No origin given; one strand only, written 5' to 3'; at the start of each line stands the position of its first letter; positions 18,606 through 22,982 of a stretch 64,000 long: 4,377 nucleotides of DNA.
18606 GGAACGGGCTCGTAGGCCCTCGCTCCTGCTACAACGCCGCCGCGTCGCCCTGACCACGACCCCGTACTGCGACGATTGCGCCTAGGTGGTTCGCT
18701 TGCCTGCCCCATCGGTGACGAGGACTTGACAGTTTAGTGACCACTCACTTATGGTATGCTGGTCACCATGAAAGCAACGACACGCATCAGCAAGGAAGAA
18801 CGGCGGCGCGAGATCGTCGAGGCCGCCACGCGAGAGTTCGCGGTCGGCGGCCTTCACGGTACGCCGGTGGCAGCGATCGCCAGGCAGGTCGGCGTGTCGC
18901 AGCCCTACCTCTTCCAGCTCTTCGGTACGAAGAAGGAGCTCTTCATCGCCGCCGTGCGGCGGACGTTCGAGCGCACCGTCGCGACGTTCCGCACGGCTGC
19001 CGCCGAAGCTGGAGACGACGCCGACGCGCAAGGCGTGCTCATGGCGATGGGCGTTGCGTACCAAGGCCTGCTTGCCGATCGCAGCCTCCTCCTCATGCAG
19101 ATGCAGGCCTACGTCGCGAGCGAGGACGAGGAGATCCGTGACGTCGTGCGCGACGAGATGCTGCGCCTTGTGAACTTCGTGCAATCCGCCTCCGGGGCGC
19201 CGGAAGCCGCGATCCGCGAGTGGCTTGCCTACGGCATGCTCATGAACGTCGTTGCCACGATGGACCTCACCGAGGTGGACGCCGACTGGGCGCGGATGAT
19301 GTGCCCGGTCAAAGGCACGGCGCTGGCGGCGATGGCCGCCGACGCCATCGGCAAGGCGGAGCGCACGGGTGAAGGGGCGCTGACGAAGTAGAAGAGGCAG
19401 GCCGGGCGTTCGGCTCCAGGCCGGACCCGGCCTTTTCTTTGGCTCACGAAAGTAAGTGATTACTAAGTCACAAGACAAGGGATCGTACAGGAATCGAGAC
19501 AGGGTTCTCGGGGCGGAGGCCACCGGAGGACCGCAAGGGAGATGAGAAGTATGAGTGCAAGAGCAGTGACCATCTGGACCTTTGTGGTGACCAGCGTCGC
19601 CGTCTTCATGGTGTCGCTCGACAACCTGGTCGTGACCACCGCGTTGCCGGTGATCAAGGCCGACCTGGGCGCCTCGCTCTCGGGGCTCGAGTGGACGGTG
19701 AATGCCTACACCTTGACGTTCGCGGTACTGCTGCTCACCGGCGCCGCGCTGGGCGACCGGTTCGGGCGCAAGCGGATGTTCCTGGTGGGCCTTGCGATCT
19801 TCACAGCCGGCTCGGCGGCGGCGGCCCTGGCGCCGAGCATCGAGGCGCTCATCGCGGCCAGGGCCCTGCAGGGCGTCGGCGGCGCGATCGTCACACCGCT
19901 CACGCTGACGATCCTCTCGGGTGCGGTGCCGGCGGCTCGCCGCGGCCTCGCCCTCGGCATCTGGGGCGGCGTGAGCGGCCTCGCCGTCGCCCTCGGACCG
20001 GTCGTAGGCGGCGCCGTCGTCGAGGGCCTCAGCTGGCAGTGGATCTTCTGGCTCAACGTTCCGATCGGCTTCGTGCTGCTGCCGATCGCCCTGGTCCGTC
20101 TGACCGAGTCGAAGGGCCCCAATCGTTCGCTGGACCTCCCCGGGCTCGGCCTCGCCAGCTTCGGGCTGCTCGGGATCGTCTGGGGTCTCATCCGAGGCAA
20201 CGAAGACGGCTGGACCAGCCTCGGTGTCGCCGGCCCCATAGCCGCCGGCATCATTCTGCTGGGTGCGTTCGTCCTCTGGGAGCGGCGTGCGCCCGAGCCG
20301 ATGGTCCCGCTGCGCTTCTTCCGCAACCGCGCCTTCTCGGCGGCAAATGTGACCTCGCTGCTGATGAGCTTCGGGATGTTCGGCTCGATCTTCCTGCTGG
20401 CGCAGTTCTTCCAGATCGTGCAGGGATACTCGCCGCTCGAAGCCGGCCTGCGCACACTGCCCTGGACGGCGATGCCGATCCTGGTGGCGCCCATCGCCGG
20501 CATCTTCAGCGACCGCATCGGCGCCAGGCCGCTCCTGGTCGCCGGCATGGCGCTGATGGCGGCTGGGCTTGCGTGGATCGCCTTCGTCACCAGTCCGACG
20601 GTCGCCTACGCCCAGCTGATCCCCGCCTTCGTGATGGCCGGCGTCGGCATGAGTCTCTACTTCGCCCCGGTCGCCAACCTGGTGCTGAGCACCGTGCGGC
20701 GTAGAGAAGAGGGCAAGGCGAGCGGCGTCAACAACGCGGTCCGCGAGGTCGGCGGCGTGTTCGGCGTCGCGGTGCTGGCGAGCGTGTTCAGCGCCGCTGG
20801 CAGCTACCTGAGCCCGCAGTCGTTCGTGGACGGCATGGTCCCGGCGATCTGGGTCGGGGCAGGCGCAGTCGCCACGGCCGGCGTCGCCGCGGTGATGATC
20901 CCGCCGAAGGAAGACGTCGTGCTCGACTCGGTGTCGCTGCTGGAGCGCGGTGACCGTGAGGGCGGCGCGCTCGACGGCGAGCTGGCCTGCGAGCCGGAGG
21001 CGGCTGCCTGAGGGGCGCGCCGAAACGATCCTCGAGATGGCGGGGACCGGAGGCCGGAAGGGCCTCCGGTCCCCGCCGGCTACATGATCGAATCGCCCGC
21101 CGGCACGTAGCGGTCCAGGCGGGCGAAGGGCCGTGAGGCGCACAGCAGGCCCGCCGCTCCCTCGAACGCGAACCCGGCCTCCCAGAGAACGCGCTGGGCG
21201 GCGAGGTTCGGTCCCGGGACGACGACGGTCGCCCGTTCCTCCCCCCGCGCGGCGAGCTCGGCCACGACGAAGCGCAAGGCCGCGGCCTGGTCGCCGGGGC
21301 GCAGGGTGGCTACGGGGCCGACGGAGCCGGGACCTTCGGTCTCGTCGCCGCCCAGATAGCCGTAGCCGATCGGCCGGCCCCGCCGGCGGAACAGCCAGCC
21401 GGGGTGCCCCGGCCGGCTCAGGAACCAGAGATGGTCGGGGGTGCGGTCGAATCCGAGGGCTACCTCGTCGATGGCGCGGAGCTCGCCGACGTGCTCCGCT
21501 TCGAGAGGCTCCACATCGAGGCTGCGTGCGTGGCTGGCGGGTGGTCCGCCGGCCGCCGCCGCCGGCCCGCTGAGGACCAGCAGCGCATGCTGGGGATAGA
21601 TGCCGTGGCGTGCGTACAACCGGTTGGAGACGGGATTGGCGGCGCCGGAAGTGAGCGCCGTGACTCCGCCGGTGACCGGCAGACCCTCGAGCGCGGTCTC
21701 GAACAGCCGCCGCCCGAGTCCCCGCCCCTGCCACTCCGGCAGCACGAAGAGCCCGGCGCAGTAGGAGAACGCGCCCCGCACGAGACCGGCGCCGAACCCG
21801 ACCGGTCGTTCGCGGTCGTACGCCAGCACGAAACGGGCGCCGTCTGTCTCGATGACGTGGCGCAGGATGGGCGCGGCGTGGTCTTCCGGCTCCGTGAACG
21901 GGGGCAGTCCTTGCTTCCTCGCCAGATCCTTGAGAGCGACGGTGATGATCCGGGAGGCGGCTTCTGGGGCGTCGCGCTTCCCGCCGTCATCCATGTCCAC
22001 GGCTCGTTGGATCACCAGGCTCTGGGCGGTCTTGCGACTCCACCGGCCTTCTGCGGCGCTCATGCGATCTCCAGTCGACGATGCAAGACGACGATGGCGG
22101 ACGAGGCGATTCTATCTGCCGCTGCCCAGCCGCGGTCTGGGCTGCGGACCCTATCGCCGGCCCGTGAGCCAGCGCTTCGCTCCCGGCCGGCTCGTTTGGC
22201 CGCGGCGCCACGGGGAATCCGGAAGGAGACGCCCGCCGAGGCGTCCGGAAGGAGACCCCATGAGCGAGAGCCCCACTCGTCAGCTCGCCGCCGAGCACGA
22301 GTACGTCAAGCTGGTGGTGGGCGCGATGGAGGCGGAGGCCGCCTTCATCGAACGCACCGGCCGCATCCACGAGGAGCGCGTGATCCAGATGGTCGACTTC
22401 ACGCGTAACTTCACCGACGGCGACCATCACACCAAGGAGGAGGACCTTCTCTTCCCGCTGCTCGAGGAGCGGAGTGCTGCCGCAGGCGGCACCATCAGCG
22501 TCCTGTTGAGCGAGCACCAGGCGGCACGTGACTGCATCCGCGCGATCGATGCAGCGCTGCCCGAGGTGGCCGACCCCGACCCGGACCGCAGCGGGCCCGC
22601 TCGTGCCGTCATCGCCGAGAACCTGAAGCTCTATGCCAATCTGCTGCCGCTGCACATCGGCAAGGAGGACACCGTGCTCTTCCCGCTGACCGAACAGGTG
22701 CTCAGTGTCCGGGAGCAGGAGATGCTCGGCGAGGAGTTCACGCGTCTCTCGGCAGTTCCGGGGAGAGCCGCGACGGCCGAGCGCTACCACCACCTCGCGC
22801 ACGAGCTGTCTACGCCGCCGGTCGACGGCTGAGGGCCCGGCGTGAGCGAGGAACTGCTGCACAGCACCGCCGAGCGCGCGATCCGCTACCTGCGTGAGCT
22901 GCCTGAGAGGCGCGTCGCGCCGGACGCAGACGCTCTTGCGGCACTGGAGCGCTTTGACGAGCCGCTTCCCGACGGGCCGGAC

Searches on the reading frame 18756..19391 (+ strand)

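Call 15: search_protein_families(library=pfam, proteins=[window:18756-19391:+], max_evalue=0.00001)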
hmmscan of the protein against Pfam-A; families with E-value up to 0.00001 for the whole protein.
window:18756-19391:+ (211 aa): 1 family
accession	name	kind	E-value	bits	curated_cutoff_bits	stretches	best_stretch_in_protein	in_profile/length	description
PF00440.29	TetR_N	-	1e-11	44.9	24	1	20-66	1-47/47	Bacterial regulatory proteins, tetR family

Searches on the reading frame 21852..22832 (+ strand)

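Call 15: search_protein_families(library=pfam, proteins=[window:21852-22832:+], max_evalue=0.00001)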
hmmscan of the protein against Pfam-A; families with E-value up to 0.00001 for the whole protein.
window:21852-22832:+ (326 aa): 1 family
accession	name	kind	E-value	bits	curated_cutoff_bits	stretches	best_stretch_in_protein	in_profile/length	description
PF01814.28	Hemerythrin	-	1.3e-17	64.9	25.3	1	141-279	2-126/127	Hemerythrin HHE cation binding domain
